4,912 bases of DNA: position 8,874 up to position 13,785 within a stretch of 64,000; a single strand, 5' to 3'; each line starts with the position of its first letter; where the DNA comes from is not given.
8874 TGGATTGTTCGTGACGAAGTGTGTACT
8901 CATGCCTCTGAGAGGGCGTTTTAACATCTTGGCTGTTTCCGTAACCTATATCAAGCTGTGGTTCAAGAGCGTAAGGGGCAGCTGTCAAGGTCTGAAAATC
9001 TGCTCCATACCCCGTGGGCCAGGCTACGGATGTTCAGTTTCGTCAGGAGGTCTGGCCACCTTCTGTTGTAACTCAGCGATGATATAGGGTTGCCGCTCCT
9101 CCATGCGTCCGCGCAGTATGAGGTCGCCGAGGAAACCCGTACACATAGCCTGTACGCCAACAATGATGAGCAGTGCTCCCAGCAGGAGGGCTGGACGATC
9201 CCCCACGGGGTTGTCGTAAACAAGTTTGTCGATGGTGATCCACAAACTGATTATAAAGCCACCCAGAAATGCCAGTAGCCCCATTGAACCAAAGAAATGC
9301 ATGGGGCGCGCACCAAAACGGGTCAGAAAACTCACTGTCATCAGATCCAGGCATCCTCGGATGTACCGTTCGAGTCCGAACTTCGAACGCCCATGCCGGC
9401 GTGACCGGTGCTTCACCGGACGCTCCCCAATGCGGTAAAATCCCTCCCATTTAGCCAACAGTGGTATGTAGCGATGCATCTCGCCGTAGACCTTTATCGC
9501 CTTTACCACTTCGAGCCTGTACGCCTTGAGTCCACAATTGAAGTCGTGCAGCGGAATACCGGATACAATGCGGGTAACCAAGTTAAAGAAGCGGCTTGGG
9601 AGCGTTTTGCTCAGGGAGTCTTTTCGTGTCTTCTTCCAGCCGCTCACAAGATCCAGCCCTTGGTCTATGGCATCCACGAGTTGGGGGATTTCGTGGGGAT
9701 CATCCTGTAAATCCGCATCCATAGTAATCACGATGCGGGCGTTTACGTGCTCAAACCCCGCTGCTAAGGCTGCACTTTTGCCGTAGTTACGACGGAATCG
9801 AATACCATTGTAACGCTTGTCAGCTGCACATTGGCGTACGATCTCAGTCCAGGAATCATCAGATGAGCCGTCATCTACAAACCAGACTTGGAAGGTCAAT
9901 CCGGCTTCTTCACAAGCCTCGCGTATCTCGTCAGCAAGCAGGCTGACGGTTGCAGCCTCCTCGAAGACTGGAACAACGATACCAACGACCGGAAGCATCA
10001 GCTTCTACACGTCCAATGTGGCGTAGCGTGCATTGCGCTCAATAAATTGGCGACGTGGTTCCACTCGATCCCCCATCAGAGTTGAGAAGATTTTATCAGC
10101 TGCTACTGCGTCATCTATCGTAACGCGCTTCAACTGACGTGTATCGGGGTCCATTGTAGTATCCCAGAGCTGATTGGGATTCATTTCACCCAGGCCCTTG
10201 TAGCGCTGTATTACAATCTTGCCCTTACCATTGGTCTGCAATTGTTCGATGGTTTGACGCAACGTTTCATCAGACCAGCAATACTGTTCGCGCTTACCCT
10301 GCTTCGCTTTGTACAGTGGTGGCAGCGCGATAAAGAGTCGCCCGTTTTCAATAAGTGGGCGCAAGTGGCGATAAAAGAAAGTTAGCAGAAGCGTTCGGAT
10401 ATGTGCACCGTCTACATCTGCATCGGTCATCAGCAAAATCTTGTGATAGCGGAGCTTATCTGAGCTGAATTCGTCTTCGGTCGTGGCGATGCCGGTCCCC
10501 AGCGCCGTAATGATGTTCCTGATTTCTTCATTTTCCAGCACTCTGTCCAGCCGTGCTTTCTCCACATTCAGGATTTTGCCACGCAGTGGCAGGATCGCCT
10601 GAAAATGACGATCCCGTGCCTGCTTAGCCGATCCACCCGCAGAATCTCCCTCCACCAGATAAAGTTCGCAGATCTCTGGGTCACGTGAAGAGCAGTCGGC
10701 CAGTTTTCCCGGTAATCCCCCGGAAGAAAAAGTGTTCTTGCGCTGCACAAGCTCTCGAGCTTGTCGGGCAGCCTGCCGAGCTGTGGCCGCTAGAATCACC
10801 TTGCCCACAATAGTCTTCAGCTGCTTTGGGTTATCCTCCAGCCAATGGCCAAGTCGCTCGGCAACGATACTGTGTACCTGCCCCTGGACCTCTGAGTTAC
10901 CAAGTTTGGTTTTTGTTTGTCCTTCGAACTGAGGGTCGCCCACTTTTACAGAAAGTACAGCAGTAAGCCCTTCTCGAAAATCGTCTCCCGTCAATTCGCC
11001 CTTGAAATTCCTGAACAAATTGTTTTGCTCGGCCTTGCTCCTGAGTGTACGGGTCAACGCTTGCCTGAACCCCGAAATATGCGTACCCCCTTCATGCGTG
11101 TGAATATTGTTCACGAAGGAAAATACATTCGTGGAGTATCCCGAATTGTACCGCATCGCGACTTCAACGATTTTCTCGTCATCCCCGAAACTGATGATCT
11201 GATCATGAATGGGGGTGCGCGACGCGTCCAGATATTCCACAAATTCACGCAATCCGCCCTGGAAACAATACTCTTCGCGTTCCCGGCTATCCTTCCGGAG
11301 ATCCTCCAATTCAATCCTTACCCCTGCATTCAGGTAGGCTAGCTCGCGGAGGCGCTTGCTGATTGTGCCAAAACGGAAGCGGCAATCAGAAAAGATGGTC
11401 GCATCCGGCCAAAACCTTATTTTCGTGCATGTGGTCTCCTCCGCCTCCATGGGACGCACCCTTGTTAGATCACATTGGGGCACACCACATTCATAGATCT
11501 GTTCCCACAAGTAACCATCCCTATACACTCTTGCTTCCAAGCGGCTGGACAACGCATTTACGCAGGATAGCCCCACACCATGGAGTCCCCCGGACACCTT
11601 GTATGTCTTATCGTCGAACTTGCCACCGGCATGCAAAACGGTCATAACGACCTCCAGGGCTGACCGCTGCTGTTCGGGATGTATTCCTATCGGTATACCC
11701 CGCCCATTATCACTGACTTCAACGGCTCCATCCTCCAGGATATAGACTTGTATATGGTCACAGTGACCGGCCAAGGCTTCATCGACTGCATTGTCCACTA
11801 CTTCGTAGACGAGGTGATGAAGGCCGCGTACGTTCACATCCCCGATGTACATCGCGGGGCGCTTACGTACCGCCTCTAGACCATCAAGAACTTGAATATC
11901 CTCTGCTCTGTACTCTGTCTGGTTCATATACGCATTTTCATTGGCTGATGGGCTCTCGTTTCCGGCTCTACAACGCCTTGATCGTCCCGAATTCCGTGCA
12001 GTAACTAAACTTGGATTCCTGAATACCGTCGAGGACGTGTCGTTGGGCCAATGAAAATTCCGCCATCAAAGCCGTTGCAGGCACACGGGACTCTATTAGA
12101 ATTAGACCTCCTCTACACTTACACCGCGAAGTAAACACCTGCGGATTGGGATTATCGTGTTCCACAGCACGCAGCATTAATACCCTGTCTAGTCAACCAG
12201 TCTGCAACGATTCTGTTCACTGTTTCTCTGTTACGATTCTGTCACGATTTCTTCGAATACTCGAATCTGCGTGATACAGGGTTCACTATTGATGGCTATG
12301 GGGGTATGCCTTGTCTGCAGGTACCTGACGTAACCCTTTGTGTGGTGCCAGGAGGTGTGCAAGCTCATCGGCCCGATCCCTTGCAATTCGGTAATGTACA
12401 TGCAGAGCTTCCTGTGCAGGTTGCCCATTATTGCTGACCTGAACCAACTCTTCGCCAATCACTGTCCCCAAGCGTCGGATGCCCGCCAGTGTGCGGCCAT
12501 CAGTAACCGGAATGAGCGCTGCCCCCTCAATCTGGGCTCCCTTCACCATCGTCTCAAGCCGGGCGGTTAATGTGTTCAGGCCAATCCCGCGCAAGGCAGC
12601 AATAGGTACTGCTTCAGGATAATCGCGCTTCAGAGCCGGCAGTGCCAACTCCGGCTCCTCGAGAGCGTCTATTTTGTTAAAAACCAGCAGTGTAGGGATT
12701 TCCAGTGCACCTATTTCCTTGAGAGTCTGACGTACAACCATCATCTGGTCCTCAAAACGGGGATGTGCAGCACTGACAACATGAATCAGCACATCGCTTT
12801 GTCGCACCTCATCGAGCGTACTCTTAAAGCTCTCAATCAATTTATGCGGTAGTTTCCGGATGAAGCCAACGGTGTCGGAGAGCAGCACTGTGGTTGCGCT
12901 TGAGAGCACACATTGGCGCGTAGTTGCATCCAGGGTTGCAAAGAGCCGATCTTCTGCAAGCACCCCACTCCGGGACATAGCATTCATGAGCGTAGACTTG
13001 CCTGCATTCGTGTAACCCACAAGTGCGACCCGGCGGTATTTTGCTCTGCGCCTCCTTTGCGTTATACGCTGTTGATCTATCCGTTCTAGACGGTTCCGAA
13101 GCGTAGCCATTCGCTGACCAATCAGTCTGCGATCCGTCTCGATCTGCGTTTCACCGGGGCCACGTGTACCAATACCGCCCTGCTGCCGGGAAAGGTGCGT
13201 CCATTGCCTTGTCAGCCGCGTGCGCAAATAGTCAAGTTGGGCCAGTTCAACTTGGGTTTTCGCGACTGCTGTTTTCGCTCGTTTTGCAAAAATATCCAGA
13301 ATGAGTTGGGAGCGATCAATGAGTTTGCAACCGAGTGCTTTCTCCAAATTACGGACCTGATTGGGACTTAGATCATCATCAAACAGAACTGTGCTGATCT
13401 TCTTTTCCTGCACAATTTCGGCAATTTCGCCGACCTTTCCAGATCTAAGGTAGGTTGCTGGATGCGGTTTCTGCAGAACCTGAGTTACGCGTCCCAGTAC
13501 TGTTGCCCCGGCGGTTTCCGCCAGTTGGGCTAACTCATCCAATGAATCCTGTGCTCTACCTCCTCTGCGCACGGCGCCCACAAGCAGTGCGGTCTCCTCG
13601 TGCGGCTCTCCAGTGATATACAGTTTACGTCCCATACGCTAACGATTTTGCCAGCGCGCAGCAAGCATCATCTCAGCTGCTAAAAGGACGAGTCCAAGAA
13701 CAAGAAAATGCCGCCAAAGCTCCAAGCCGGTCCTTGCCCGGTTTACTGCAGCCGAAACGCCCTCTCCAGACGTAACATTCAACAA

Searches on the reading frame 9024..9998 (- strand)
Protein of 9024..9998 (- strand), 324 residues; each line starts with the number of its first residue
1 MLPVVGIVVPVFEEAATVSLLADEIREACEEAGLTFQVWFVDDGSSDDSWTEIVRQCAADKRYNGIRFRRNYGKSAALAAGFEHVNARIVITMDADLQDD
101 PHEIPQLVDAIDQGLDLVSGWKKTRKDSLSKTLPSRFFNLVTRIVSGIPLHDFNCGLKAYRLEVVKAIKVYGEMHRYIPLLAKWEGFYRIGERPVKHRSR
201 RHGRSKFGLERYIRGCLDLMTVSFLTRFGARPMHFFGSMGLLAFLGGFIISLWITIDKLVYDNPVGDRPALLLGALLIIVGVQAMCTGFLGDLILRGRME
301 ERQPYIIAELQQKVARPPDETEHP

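Call 52: search_protein_families(library=padloc, proteins=[window:9024-9998:-], max_evalue=0.001)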
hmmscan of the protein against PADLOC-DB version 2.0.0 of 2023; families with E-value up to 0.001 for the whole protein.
window:9024-9998:- (324 aa): 0 families

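Call 99: search_protein_families(library=pfam, proteins=[window:9024-9998:-], max_evalue=0.0001)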
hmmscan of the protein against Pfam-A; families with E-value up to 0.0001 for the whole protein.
window:9024-9998:- (324 aa): 1 family
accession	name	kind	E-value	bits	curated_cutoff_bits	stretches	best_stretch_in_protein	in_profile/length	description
PF00535.33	Glycos_transf_2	-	1.7e-24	87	23.3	1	7-167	2-166/168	Glycosyl transferase family 2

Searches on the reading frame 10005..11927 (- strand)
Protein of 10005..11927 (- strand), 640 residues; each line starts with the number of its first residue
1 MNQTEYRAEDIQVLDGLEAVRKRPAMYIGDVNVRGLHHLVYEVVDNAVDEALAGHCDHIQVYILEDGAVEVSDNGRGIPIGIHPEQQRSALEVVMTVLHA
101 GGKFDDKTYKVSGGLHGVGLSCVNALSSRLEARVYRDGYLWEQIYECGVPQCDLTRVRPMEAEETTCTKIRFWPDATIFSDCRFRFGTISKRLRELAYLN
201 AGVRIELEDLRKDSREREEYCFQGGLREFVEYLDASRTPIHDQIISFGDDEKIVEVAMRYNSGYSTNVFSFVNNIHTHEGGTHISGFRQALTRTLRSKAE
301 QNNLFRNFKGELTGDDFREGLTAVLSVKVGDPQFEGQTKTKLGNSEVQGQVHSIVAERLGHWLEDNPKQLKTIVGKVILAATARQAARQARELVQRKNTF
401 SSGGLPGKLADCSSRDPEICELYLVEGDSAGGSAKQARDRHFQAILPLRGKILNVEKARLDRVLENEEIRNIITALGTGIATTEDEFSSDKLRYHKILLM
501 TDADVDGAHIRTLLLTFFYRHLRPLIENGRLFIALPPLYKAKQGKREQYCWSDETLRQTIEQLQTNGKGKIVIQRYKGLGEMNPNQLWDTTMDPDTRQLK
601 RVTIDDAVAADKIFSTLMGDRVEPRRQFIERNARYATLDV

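Call 52: search_protein_families(library=padloc, proteins=[window:10005-11927:-], max_evalue=0.001)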
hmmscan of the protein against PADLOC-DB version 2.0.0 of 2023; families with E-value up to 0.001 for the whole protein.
window:10005-11927:- (640 aa): 0 families

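Call 99: search_protein_families(library=pfam, proteins=[window:10005-11927:-], max_evalue=0.0001)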
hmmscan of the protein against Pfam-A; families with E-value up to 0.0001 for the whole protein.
window:10005-11927:- (640 aa): 4 families
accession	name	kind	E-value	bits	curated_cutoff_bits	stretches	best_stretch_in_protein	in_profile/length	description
PF00204.31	DNA_gyraseB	-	6.3e-59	198.8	27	1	225-392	1-172/173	DNA gyrase B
PF00986.26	DNA_gyraseB_C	-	5.4e-32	110.2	29.8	1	569-630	2-63/63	DNA gyrase B subunit, carboxyl terminus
PF01751.28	Toprim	-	1.6e-19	70.3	23.1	1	421-534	1-94/96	Toprim domain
PF02518.31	HATPase_c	-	6.3e-16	59.2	26.4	1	34-158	4-94/111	Histidine kinase-, DNA gyrase B-, and HSP90-like ATPase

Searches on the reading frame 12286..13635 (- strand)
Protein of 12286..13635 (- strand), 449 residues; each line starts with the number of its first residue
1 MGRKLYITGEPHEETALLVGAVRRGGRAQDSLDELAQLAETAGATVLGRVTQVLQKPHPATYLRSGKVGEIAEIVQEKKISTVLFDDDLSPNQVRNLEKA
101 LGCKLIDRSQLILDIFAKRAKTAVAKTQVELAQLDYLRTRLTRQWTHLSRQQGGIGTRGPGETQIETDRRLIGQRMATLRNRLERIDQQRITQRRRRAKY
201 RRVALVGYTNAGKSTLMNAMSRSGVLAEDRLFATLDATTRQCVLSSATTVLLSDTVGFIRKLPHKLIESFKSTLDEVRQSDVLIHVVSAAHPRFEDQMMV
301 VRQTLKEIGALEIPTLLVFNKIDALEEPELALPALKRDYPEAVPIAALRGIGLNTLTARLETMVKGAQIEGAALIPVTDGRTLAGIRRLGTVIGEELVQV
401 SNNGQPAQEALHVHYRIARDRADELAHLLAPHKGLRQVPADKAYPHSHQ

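Call 52: search_protein_families(library=padloc, proteins=[window:12286-13635:-], max_evalue=0.001)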
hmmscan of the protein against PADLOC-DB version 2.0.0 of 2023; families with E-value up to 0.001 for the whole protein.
window:12286-13635:- (449 aa): 1 family
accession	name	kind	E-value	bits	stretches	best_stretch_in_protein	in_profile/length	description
PDLC03841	LeoBC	-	1.6e-07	28.9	1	120-221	11-98/601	-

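Call 99: search_protein_families(library=pfam, proteins=[window:12286-13635:-], max_evalue=0.0001)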
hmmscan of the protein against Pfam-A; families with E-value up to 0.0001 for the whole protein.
window:12286-13635:- (449 aa): 6 families
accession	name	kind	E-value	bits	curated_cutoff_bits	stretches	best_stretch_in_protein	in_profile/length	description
PF13167.11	GTP-bdg_N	-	3.1e-34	117.8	25.4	1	30-117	2-89/89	GTP-binding GTPase N-terminal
PF16360.10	GTP-bdg_M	-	6.2e-30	104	29.5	1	119-197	1-79/79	GTP-binding GTPase Middle Region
PF01926.29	MMR_HSR1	-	2.8e-19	69.7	21.9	1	202-321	1-113/113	50S ribosome-binding GTPase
PF03193.22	RsgA_GTPase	-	7.7e-07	29.5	30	0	187-258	93-168/174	RsgA GTPase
PF00009.33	GTP_EFTU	-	1.1e-05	25.5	26.5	0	276-358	89-180/188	Elongation factor Tu GTP binding domain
PF02421.24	FeoB_N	-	2.5e-05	24.3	27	1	202-332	2-125/156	Ferrous iron transport protein B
